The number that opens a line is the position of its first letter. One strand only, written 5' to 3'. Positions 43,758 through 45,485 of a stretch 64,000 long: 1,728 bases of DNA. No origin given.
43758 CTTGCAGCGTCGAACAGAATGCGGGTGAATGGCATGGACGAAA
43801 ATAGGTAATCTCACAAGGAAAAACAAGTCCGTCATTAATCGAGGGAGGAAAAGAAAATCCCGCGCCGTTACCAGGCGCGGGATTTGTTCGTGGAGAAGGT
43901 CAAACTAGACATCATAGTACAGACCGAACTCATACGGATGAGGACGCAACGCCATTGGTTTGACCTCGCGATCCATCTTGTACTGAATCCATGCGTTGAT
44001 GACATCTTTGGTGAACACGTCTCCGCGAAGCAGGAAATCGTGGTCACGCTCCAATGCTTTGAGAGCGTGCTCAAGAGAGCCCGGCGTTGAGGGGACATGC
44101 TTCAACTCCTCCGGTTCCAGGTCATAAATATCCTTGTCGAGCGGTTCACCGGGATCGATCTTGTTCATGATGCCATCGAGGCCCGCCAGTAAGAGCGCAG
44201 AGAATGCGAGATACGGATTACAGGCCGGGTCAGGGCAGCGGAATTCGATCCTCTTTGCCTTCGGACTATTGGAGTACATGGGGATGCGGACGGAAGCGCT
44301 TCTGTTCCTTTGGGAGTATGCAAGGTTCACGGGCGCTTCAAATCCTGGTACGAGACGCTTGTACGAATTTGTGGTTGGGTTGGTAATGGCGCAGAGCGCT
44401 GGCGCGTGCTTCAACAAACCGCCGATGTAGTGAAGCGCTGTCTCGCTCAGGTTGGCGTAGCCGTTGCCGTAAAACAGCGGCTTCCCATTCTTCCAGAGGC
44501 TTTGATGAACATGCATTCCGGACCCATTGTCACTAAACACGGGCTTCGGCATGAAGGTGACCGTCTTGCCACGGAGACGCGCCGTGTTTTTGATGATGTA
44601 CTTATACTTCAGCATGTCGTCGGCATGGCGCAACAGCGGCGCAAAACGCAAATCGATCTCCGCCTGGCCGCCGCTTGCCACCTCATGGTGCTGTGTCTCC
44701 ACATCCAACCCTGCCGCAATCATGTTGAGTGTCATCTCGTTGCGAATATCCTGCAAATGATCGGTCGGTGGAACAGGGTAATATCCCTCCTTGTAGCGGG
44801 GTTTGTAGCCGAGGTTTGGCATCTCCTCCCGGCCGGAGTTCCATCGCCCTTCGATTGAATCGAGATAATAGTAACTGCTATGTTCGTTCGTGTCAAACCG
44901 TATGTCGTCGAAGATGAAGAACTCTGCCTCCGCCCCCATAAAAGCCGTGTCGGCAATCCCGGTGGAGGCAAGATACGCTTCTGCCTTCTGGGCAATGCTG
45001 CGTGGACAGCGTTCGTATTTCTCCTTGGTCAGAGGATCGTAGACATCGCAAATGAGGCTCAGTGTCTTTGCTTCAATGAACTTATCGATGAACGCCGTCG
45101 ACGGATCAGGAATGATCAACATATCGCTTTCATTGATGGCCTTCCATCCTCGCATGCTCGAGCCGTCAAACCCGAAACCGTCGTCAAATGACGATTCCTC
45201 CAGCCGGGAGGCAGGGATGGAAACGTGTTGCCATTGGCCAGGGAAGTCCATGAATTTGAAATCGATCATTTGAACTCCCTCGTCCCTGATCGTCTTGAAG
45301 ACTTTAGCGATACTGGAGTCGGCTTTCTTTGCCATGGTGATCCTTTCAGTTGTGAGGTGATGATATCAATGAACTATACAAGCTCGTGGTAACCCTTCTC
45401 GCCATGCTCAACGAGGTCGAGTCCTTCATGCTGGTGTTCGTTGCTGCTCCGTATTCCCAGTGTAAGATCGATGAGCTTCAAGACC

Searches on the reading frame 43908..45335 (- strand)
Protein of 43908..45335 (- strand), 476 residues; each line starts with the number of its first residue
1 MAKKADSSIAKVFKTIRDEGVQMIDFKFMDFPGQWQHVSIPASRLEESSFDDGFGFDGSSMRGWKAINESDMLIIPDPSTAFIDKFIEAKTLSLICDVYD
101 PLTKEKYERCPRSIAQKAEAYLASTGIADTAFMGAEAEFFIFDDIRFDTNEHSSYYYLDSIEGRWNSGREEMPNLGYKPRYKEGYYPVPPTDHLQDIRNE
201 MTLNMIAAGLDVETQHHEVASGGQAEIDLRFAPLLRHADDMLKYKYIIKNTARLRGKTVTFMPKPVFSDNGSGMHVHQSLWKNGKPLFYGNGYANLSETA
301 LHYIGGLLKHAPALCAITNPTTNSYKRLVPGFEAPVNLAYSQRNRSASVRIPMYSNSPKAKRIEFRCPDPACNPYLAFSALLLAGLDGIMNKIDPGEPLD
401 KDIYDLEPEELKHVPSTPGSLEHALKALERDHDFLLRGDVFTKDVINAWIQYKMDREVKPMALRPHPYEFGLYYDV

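Call 38: find_encoding_contigs(protein=window:43908-45335:-, flank=10000, max_places=1)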
Protein window:43908-45335:- (476 aa): 9 contigs read that carry it; 1 place shown.
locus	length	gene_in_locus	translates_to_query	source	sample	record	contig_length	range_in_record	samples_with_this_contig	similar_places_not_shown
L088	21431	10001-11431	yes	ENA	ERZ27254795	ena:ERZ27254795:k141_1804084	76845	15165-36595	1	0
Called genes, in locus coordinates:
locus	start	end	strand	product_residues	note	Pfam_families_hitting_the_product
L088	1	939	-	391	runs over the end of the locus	PF01075:Glyco_transf_9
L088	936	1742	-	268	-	PF13489:Methyltransf_23 (weak), PF13847:Methyltransf_31, PF08241:Methyltransf_11, PF08242:Methyltransf_12, PF13649:Methyltransf_25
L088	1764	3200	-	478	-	PF02310:B12-binding, PF04055:Radical_SAM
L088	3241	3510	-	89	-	PF12674:Zn_ribbon_2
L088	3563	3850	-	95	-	PF07045:DUF1330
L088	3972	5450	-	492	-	PF02310:B12-binding (weak), PF04055:Radical_SAM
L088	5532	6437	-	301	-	-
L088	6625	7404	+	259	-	PF03793:PASTA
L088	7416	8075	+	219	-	PF00834:Ribul_P_3_epim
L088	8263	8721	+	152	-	PF01022:HTH_5 (weak), PF13404:HTH_AsnC-type, PF13412:HTH_24, PF01047:MarR (weak), PF01037:AsnC_trans_reg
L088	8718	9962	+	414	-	PF00909:Ammonium_transp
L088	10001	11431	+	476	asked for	PF03951:Gln-synt_N, PF00120:Gln-synt_C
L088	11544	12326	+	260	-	PF00378:ECH_1, PF16113:ECH_2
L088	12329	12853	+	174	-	PF00156:Pribosyltran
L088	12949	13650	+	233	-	PF00440:TetR_N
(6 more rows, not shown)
